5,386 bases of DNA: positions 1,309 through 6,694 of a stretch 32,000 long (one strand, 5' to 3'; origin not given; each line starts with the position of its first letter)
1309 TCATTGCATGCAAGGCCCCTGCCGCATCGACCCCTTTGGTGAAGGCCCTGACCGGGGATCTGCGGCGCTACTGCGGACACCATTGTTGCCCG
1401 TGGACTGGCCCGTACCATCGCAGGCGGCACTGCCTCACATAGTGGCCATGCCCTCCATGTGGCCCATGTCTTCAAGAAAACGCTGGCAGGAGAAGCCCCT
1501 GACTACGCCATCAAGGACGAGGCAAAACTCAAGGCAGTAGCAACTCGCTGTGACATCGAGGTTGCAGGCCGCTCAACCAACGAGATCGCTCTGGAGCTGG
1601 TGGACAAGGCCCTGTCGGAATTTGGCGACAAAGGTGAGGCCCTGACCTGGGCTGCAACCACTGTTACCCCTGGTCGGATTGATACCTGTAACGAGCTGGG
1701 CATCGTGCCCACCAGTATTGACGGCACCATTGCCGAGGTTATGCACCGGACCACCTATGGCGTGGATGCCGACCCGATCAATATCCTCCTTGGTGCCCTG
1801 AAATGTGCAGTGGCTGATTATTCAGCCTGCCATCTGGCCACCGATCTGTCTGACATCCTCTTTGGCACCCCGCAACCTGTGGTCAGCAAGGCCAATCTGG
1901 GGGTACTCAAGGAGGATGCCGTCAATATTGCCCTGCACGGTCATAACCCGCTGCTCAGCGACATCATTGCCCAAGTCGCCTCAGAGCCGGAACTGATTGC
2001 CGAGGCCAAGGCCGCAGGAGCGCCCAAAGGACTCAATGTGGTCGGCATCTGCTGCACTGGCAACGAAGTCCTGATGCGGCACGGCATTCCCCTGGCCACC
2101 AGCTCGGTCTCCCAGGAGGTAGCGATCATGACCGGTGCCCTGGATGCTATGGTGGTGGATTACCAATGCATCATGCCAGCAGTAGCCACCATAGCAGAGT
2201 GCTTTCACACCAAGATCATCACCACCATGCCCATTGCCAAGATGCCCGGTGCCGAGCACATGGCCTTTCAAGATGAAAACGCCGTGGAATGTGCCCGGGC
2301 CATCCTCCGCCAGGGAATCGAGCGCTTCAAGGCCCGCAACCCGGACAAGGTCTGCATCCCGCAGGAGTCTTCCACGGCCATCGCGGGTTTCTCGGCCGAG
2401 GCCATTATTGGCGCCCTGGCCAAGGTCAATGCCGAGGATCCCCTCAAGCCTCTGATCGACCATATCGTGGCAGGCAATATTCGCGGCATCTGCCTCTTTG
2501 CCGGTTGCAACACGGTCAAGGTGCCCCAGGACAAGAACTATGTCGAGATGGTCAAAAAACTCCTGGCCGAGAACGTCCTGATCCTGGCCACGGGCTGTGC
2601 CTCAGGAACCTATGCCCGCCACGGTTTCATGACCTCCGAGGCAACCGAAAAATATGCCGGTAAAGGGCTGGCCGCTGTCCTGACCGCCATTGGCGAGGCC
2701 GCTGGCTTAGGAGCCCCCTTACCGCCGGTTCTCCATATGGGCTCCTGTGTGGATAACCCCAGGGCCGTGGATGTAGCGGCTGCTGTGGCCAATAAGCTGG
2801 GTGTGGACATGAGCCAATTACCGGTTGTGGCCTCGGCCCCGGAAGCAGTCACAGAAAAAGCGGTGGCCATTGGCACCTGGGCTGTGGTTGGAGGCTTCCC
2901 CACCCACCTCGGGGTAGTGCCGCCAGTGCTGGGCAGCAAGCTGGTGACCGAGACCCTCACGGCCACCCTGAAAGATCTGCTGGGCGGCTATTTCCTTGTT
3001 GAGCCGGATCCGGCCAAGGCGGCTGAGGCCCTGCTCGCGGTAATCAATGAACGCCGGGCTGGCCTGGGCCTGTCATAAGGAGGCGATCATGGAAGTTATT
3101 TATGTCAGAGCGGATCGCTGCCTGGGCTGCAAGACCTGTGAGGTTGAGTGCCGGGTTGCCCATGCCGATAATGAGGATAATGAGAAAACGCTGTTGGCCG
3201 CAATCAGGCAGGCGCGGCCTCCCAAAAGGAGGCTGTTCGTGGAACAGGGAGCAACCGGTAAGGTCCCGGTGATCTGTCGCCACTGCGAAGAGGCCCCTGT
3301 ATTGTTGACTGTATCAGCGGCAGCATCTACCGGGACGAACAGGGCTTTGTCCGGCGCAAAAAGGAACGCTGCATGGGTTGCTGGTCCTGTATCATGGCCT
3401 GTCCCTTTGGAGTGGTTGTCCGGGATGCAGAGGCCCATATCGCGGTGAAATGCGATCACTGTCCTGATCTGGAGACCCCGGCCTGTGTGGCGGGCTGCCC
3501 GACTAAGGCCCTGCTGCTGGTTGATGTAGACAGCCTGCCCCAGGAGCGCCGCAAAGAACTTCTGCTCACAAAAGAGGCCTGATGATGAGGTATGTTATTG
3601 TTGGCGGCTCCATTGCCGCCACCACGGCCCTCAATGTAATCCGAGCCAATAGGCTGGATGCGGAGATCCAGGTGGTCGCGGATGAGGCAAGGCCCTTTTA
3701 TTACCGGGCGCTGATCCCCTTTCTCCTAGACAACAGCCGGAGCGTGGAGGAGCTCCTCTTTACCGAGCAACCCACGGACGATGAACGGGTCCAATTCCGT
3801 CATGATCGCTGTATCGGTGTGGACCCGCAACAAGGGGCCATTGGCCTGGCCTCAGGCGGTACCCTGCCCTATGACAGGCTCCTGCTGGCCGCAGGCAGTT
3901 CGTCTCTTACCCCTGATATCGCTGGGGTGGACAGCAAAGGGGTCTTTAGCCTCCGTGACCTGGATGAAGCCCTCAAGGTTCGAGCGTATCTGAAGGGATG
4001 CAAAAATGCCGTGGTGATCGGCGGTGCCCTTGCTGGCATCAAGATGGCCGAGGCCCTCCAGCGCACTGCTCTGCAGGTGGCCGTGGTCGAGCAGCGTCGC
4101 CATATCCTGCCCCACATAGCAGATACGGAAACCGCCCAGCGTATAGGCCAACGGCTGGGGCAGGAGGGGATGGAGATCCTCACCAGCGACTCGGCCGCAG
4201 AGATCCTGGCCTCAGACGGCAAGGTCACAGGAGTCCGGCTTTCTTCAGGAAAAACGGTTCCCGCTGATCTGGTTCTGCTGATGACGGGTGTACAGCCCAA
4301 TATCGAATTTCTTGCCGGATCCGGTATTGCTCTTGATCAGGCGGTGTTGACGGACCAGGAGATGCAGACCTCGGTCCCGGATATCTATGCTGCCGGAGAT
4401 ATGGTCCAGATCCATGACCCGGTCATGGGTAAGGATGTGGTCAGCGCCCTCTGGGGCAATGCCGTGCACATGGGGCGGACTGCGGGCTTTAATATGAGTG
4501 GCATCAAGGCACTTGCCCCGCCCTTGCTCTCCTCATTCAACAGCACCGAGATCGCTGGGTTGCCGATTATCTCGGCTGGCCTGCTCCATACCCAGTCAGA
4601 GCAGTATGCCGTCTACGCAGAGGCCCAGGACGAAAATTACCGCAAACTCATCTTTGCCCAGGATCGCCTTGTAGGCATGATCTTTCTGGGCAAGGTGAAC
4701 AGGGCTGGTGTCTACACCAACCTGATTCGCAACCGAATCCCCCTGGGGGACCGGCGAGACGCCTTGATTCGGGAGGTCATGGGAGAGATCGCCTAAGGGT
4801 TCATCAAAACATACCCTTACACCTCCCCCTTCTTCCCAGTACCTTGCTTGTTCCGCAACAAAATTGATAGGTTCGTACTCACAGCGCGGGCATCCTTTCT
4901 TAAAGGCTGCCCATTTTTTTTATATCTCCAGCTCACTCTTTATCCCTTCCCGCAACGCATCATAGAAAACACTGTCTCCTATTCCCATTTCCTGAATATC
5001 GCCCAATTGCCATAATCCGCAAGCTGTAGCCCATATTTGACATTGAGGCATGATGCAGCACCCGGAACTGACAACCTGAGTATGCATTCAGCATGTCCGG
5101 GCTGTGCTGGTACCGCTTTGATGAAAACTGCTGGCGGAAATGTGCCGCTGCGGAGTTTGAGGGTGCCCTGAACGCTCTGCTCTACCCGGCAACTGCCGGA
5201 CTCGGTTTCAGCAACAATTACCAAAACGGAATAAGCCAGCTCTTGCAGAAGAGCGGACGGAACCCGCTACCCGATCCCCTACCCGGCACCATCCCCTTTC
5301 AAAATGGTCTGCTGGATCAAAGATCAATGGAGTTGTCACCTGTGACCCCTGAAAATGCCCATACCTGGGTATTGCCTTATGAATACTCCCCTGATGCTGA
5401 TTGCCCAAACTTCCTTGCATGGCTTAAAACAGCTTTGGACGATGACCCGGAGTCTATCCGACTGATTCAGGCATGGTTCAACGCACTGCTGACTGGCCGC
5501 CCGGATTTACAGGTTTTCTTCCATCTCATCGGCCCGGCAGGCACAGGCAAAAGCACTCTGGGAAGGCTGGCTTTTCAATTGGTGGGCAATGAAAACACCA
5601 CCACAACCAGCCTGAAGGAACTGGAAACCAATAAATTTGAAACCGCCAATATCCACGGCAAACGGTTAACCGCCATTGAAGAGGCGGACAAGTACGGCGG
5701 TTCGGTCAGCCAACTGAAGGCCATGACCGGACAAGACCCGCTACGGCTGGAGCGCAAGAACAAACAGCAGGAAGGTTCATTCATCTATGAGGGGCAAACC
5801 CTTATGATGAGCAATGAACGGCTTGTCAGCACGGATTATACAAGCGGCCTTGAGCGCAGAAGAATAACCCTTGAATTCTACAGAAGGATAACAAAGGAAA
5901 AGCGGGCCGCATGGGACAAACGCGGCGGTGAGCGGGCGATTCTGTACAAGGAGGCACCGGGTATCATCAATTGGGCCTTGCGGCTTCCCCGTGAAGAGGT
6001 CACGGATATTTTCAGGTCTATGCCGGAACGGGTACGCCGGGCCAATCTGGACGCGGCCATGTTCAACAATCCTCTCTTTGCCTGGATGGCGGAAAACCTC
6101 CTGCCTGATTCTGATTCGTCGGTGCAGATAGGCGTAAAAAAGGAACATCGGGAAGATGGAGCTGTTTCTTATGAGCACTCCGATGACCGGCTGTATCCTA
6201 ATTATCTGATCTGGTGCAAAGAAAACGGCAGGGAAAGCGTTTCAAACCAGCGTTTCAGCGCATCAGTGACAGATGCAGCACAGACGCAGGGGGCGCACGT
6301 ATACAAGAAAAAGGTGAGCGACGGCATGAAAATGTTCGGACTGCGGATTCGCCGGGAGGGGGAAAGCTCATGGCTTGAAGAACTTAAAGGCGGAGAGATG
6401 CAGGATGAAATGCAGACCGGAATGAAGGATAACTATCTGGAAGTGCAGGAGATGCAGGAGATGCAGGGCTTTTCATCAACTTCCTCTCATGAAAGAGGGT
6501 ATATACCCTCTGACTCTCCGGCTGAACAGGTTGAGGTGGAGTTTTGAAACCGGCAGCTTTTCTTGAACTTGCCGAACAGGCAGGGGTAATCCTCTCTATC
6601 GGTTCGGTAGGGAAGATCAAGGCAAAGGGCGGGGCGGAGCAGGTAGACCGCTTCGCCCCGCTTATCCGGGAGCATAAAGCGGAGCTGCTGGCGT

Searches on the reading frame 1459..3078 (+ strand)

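Call 50: search_protein_families(library=pfam, proteins=[window:1459-3078:+], max_evalue=0.001)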
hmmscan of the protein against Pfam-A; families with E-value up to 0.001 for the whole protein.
window:1459-3078:+ (539 aa): 1 family
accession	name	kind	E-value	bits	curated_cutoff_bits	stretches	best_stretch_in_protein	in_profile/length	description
PF03063.25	Prismane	-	3.3e-145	485.1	27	1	2-518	52-512/513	Prismane/CO dehydrogenase family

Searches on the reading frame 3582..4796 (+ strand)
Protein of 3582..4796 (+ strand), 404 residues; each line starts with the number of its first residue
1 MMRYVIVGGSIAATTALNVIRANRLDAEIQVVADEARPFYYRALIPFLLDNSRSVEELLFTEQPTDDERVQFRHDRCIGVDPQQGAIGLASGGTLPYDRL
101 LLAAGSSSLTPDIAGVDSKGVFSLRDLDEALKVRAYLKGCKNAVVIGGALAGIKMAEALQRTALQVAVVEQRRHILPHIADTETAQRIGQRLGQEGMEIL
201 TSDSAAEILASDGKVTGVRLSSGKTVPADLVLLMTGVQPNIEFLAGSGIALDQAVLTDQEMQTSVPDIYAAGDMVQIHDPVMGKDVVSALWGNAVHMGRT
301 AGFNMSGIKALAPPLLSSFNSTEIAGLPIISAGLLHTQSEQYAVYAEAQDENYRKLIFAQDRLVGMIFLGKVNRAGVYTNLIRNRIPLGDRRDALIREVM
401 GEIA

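Call 50: search_protein_families(library=pfam, proteins=[window:3582-4796:+], max_evalue=0.001)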
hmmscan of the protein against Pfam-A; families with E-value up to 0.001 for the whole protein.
window:3582-4796:+ (404 aa): 6 families
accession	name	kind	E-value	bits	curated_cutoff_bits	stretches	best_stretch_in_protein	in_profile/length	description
PF07992.20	Pyr_redox_2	-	4e-48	164.8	26.1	1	3-298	2-291/291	Pyridine nucleotide-disulphide oxidoreductase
PF00070.33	Pyr_redox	-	1.2e-13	51.8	22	1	143-221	2-80/82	Pyridine nucleotide-disulphide oxidoreductase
PF13738.12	Pyr_redox_3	-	3.7e-09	36.7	30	1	141-272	165-305/305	Pyridine nucleotide-disulphide oxidoreductase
PF18267.7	Rubredoxin_C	-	6.7e-08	32.8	25.9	1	324-385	7-69/70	Rubredoxin NAD+ reductase C-terminal domain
PF13454.12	NAD_binding_9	-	0.0004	20.8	21.8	0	183-237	101-154/155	FAD-NAD(P)-binding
PF03486.20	HI0933_like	-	0.001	19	50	0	142-176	2-36/244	HI0933-like protein Rossmann domain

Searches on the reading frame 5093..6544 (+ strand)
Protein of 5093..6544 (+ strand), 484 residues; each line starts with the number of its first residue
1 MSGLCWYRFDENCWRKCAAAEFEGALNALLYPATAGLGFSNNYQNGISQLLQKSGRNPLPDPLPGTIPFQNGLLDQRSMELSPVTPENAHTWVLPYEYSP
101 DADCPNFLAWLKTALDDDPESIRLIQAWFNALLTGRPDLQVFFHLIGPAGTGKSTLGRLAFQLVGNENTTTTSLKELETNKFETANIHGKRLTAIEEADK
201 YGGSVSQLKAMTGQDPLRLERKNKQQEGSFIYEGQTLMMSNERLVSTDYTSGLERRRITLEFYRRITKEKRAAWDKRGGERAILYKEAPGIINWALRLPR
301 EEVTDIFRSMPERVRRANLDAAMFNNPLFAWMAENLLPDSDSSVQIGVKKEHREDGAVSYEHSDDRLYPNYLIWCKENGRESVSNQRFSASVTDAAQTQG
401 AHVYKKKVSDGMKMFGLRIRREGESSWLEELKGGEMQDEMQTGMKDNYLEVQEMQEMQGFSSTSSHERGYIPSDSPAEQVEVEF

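Call 3: search_protein_families(library=pfam, proteins=[window:5093-6544:+], max_evalue=1)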
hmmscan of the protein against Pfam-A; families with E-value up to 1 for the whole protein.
window:5093-6544:+ (484 aa): 9 families
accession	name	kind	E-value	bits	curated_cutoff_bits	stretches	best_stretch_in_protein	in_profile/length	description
PF19263.5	DUF5906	-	2.5e-18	67.2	27.6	1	145-256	1-114/114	Family of unknown function (DUF5906)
PF08706.16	D5_N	-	9.6e-10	39.4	22.4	1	61-114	91-143/145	D5 N terminal like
PF01057.23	Parvo_NS1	-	0.00032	20.2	20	1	145-268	118-242/271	Parvovirus non-structural protein NS1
PF25199.1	nSTAND_NTPase5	-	0.00061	20.1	34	1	113-209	13-116/145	Novel STAND NTPase 5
PF13191.12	AAA_16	-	0.0082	17.1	32.6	1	122-168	9-52/167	AAA ATPase domain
PF00005.33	ABC_tran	-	0.063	14.3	25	1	144-200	15-69/137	ABC transporter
PF07728.20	AAA_5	-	0.07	13.6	22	1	145-175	4-34/139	AAA domain (dynein-related subfamily)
PF13401.12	AAA_22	-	0.12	13.2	27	1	143-197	8-60/130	AAA domain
PF00004.35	AAA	-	0.19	12.6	21.2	1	145-180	3-36/131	ATPase family associated with various cellular activities (AAA)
